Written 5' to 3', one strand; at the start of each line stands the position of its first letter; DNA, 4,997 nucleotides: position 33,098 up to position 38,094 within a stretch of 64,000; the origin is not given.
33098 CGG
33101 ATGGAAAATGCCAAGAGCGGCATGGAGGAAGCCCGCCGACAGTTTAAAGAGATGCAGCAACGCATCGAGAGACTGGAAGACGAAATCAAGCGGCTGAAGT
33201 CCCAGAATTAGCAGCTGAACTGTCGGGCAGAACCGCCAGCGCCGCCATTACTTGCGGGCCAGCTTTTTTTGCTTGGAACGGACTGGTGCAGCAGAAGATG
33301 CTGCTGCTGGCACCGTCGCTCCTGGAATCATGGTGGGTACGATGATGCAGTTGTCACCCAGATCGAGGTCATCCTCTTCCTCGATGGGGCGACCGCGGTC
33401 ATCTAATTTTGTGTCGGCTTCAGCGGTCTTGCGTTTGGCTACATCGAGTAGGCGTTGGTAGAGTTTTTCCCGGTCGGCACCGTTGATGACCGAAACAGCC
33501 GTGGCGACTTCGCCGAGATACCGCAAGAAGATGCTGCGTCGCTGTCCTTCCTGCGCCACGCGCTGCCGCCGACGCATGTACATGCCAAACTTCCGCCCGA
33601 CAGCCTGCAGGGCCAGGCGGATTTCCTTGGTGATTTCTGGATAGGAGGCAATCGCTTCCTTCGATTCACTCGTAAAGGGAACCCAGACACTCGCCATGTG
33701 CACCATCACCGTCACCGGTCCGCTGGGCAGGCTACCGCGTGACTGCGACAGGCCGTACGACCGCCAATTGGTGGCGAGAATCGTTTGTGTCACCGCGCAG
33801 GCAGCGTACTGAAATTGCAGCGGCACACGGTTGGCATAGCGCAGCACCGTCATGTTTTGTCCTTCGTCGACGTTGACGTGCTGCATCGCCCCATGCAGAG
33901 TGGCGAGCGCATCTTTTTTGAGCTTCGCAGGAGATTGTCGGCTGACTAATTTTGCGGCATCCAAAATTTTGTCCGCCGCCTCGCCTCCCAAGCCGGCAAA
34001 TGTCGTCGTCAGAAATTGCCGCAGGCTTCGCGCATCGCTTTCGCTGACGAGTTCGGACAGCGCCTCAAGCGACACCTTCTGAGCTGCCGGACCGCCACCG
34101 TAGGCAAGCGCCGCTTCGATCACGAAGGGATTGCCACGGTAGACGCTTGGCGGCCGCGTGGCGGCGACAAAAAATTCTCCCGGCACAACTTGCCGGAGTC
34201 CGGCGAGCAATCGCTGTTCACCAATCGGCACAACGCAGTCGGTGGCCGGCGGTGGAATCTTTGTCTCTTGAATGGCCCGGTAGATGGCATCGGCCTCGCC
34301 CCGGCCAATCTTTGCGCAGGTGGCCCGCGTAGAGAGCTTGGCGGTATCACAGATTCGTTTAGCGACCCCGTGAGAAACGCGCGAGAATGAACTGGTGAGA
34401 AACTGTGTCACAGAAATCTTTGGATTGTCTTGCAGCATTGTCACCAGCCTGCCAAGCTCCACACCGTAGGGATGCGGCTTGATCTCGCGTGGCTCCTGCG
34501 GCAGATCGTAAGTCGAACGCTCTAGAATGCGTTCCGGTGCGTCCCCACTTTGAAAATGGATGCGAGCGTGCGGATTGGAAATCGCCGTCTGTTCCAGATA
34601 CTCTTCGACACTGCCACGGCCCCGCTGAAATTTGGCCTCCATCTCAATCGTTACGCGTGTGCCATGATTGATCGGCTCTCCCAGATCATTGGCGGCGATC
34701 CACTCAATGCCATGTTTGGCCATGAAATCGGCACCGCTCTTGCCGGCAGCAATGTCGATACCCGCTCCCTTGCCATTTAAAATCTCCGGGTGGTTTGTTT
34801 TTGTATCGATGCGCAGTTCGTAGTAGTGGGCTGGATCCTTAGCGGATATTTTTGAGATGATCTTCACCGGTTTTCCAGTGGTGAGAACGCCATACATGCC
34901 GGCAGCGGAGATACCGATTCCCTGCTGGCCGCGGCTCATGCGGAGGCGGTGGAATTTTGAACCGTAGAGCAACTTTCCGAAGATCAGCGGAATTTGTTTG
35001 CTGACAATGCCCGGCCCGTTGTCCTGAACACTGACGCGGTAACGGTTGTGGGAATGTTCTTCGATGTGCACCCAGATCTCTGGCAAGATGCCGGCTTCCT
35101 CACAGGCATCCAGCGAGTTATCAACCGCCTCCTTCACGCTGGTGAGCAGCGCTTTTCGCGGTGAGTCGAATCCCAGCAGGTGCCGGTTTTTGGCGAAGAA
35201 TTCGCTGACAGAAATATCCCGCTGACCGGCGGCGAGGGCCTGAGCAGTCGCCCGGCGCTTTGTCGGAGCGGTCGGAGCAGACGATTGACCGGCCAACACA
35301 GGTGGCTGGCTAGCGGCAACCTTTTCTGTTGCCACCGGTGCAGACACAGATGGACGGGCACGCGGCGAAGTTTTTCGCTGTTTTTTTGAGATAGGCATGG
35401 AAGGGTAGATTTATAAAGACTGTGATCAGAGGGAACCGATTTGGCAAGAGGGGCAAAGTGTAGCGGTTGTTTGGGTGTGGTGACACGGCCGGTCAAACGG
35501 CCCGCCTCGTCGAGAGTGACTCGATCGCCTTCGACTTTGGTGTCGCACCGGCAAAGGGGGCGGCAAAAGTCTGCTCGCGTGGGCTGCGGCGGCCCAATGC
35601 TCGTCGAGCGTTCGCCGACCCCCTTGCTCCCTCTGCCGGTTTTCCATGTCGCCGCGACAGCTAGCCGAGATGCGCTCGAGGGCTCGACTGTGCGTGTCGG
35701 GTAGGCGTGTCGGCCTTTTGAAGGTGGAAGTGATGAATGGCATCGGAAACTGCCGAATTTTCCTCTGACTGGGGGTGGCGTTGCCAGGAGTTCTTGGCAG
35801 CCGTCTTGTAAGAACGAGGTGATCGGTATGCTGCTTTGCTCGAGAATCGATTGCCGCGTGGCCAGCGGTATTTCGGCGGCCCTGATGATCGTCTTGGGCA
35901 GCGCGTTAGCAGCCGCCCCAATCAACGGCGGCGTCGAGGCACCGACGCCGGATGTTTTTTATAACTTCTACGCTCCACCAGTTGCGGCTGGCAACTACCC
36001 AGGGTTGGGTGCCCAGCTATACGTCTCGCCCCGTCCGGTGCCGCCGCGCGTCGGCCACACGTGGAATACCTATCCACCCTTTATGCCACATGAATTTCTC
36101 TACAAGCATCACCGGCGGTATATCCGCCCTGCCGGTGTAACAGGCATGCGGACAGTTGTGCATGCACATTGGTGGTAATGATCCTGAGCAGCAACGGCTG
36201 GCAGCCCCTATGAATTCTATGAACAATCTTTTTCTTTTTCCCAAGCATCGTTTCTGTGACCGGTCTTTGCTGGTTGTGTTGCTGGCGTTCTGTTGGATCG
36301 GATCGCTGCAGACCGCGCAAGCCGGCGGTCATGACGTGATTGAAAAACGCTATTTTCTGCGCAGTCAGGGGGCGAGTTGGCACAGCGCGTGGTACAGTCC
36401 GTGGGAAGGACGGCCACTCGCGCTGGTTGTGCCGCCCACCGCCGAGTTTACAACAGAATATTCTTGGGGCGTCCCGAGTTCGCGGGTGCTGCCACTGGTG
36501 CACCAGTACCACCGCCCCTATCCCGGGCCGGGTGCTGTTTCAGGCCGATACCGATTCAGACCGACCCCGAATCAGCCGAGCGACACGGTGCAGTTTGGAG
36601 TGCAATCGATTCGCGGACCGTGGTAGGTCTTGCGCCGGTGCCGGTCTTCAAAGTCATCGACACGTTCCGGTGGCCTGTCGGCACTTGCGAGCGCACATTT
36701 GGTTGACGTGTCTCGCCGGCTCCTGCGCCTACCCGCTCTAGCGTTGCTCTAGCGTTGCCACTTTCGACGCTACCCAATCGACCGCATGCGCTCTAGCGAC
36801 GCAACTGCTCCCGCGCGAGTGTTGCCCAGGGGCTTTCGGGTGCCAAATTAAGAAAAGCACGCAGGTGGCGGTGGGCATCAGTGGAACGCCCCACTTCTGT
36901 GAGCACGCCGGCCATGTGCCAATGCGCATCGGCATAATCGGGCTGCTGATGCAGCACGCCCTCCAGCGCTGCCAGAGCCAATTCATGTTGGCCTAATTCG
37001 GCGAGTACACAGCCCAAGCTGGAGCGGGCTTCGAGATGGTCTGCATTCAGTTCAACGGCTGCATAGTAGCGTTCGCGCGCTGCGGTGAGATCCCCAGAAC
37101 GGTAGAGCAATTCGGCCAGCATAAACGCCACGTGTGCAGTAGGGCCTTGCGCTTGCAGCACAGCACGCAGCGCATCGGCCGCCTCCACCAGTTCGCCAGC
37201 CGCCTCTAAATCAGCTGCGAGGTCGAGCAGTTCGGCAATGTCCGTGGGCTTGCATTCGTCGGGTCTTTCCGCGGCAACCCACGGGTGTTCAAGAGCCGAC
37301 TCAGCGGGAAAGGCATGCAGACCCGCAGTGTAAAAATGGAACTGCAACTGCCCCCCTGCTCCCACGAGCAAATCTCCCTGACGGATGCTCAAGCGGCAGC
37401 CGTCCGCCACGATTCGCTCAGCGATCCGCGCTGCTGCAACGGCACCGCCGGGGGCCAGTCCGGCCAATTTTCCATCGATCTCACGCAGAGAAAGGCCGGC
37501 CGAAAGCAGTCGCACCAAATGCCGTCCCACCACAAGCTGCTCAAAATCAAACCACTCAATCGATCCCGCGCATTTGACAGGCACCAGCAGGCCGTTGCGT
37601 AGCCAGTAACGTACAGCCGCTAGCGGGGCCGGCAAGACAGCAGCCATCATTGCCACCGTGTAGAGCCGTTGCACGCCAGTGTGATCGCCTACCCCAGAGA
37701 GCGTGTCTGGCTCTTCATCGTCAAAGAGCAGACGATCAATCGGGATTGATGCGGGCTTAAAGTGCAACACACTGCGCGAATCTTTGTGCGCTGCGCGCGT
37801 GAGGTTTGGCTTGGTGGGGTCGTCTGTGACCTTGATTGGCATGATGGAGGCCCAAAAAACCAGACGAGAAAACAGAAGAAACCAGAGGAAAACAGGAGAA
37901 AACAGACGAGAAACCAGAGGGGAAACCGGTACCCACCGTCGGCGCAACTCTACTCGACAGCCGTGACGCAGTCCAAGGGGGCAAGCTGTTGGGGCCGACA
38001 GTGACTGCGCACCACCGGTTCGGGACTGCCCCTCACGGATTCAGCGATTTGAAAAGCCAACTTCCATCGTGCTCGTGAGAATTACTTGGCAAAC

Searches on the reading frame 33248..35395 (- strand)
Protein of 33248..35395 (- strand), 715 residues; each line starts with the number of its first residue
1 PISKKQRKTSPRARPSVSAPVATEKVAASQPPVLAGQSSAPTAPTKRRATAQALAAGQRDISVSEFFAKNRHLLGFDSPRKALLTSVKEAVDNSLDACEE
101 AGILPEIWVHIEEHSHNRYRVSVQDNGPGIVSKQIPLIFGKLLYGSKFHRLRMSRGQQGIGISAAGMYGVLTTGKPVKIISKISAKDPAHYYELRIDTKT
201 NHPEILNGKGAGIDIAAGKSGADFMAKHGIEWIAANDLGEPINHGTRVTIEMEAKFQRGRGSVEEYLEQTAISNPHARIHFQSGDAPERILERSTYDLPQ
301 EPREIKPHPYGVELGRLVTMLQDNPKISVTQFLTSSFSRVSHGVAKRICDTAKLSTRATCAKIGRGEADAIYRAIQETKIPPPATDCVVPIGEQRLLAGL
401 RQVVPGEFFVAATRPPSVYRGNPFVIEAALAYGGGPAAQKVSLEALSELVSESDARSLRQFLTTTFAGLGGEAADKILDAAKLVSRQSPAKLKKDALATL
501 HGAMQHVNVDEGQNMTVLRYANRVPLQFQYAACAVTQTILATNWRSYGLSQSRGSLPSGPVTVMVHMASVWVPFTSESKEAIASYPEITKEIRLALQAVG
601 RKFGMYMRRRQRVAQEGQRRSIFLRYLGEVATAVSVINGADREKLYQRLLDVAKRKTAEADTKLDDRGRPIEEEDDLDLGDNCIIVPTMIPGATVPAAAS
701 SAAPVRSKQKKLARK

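Call 18: search_protein_families(library=ncbifam, proteins=[window:33248-35395:-], max_evalue=0.00001)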
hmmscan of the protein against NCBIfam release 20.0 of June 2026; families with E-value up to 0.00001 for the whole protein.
window:33248-35395:- (715 aa): 4 families
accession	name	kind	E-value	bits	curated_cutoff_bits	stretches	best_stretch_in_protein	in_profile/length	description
NF003218.0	PRK04184.1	equivalog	9.4e-196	651.5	274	4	50-208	4-164/539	DNA topoisomerase VI subunit B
NF011439.0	PRK14868.1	equivalog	1.3e-149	499.8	1310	3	50-351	14-285/795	DNA topoisomerase VI subunit B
TIGR01052.1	top6b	equivalog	7.6e-144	479.7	380.7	3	59-208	5-154/488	DNA topoisomerase VI subunit B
NF011438.0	PRK14867.1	equivalog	4.9e-90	302.9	1143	4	59-208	13-161/659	DNA topoisomerase VI subunit B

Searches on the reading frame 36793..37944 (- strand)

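Call 18: search_protein_families(library=ncbifam, proteins=[window:36793-37944:-], max_evalue=0.00001)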
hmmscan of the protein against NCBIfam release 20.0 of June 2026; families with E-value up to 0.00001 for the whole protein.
window:36793-37944:- (383 aa): 5 families
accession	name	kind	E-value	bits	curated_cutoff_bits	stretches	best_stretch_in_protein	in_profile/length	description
TIGR02917.1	PEP_TPR_lipo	equivalog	4.4e-10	38.1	312.2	1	231-372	222-363/899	XrtA/PEP-CTERM system TPR-repeat protein PrsT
NF040959.1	MamA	equivalog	6.6e-09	35.5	200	1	232-363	67-198/204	magnetosome protein MamA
TIGR02521.1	type_IV_pilW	equivalog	3.3e-08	33.3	154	0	306-372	33-99/234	type IV pilus biogenesis/stability protein PilW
TIGR02552.1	LcrH_SycD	equivalog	7.2e-07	29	104.8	0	263-378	11-127/136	SycD/LcrH family type III secretion system chaperone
NF033920.0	C39_PA2778_fam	equivalog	2e-06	27.4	150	1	227-331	146-251/255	PA2778 family cysteine peptidase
